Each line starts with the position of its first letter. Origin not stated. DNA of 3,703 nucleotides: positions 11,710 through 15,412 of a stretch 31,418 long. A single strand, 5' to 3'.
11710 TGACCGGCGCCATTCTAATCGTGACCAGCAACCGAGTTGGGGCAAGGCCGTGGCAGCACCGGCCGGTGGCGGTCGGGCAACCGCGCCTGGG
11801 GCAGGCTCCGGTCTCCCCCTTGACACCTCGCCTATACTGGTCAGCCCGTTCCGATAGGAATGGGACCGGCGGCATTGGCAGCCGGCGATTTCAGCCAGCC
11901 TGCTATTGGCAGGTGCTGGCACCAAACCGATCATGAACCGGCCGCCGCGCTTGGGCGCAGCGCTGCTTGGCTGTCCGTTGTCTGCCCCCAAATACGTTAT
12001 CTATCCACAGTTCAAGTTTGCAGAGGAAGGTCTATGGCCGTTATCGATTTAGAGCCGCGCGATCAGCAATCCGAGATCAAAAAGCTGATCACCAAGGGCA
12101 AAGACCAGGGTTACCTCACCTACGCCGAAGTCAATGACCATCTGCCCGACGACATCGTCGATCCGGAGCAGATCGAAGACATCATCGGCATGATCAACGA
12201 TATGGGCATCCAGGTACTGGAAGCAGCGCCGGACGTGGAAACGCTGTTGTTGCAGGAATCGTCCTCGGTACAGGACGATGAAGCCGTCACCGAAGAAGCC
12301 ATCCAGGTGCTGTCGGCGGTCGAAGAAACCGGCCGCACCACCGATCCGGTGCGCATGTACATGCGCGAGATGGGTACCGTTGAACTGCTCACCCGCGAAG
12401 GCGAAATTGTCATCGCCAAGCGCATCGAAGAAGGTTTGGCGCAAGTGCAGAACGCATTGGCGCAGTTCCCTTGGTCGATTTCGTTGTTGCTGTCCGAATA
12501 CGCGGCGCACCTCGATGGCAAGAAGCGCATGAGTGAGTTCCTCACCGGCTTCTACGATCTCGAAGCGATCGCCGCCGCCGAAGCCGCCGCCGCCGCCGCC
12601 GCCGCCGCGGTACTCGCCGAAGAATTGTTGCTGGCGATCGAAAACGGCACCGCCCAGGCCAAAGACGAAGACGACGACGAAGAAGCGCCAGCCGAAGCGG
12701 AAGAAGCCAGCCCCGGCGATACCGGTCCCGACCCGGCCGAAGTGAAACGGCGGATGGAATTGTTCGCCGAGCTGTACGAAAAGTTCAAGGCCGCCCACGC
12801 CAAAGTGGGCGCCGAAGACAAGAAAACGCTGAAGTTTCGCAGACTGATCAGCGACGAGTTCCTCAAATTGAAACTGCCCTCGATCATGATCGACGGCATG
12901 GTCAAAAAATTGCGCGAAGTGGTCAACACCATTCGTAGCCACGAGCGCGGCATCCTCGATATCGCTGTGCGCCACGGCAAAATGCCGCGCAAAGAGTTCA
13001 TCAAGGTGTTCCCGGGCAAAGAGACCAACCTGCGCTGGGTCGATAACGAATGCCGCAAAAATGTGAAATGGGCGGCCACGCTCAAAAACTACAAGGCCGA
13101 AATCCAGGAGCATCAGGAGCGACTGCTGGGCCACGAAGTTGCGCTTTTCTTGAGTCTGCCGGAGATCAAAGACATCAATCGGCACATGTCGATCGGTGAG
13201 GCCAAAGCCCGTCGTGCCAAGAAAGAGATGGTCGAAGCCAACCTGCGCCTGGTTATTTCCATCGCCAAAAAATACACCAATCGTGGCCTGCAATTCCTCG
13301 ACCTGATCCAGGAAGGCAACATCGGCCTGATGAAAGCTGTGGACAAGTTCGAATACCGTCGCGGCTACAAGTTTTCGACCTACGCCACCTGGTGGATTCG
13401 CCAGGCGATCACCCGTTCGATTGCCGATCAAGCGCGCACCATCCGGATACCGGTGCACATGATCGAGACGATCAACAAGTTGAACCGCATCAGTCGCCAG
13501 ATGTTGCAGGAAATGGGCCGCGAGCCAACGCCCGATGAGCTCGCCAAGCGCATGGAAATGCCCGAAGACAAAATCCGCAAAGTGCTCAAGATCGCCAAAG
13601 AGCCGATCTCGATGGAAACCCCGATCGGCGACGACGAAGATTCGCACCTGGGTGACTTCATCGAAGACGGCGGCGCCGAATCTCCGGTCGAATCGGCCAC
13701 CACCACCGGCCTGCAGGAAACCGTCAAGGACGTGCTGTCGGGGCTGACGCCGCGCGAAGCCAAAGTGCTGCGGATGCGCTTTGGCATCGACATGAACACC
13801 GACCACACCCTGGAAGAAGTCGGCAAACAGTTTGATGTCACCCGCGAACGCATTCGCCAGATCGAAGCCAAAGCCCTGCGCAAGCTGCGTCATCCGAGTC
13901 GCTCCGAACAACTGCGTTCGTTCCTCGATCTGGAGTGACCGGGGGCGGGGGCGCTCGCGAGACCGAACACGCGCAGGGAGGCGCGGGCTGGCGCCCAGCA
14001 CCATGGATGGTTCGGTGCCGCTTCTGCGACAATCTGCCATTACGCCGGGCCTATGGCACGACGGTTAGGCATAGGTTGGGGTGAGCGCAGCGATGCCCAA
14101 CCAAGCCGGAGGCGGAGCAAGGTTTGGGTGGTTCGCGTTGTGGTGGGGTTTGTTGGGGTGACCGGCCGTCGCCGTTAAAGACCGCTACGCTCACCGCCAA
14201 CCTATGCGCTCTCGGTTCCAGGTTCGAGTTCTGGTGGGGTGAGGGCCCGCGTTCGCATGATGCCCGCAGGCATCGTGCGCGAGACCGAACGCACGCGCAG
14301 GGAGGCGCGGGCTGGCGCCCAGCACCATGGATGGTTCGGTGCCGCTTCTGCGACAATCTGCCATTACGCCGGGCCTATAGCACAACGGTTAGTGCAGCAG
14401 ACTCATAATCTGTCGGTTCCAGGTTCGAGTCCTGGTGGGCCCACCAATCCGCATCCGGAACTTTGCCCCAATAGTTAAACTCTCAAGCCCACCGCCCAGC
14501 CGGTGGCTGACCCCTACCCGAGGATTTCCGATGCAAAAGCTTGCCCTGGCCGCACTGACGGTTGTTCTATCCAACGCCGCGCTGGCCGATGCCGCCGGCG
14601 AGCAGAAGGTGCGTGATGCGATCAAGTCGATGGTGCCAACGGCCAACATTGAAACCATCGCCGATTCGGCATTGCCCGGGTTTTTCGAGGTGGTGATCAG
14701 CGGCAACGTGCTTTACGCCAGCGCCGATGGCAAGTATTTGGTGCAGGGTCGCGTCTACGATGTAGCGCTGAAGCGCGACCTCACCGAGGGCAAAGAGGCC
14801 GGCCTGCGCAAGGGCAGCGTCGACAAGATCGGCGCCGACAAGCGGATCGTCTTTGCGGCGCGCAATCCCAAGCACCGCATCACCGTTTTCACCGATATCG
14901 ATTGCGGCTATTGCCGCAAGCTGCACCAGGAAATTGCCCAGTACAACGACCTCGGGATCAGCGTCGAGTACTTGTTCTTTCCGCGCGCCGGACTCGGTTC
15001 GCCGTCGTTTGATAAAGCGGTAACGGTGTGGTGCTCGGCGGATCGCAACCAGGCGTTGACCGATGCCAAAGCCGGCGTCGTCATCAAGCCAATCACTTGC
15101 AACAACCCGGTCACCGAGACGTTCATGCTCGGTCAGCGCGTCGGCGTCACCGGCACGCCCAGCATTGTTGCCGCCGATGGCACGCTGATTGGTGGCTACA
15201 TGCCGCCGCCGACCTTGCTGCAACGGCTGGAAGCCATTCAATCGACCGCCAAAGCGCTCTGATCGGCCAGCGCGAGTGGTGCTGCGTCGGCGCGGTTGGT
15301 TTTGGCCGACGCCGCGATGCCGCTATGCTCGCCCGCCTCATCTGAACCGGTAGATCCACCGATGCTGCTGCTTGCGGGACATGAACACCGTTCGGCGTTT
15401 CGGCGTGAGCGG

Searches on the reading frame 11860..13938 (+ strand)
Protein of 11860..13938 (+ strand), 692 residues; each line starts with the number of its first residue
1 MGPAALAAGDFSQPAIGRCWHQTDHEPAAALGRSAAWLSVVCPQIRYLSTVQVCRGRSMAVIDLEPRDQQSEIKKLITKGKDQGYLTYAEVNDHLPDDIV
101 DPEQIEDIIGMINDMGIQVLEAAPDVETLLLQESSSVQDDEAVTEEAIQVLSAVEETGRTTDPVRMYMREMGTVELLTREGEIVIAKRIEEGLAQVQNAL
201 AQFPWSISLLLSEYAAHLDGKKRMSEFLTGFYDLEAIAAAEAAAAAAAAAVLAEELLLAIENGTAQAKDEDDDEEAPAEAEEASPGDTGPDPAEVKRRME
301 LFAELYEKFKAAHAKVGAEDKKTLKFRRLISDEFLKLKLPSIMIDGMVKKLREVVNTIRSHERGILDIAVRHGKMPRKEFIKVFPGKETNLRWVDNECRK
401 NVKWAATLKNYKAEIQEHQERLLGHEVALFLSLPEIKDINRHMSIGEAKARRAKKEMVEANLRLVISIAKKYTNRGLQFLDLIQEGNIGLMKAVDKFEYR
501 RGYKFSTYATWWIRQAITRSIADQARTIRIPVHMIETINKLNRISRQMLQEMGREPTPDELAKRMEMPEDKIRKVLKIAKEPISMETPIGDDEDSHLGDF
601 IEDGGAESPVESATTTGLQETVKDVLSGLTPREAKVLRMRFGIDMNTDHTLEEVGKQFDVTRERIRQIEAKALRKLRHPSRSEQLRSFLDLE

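Call 6: search_protein_families(library=ncbifam, proteins=[window:11860-13938:+], max_evalue=0.1)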
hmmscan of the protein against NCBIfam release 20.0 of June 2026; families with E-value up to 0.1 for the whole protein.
window:11860-13938:+ (692 aa): 53 families (the best 25 are shown)
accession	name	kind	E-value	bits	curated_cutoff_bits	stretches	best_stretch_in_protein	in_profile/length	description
NF004208.0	PRK05658.1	equivalog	2.1e-261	869.4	555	1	67-690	21-630/631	RNA polymerase sigma factor RpoD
NF006666.0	PRK09210.1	equivalog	2.7e-154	514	572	2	434-690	117-370/370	RNA polymerase sigma factor RpoD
NF004562.0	PRK05901.1-4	equivalog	4.4e-141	471.2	779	2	409-691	273-555/571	RNA polymerase sigma factor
NF041931.2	MzaA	equivalog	7.5e-135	451.5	800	1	67-690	233-715/726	MZA anti-phage system associated sigma-70 family RNA polymerase sigma factor MzaA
NF004561.0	PRK05901.1-3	equivalog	1.1e-131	440.6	582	2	443-690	290-537/537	RNA polymerase sigma factor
TIGR02393.1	RpoD_Cterm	equivalog_domain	1.3e-121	404.6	354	1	453-689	1-237/238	RNA polymerase sigma factor RpoD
NF004560.0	PRK05901.1-1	equivalog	7.7e-118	394.8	711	2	440-690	266-516/516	RNA polymerase sigma factor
NF005643.0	PRK07406.1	equivalog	8.6e-115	383.9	500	2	448-689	156-396/397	RNA polymerase sigma factor RpoD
NF005920.0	PRK07921.1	subfamily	7.1e-106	353.9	464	2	447-688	85-326/328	RNA polymerase sigma factor SigB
TIGR02997.1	Sig70-cyanoRpoD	subfamily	2.5e-104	348.7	384.5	2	400-677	26-298/298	RNA polymerase sigma factor, RpoD/SigA family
NF005785.0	PRK07598.1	equivalog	9.4e-97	324.4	554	2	447-690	170-412/415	RNA polymerase sigma factor SigC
NF004565.0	PRK05901.2-3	equivalog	1.2e-95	321.2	484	2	431-689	232-499/501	RNA polymerase sigma factor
NF004564.0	PRK05901.2-2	equivalog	2.2e-90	303.7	617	1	448-690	244-494/500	RNA polymerase sigma factor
NF004615.0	PRK05949.1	subfamily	1.9e-88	296.5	530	2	447-678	86-316/327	RNA polymerase sigma factor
NF004566.0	PRK05901.2-4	equivalog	3.5e-88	296.8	531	1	450-690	190-444/448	RNA polymerase sigma factor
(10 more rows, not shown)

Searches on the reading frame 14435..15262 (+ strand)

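Call 6: search_protein_families(library=ncbifam, proteins=[window:14435-15262:+], max_evalue=0.1)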
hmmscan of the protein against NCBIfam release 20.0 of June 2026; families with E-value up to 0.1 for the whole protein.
window:14435-15262:+ (275 aa): 3 families
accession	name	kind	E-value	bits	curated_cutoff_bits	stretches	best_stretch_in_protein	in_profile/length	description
NF008129.0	PRK10877.1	equivalog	1.8e-58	197.6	215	1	36-271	6-233/237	bifunctional protein-disulfide isomerase/oxidoreductase DsbC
NF008657.0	PRK11657.1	equivalog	1.1e-06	28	124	1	89-246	57-225/251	thiol:disulfide interchange protein DsbG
NF052402.1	ThlOxiredEpsilon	equivalog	0.0015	18.2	370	1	116-202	98-181/236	bifunctional thiol oxidoreductase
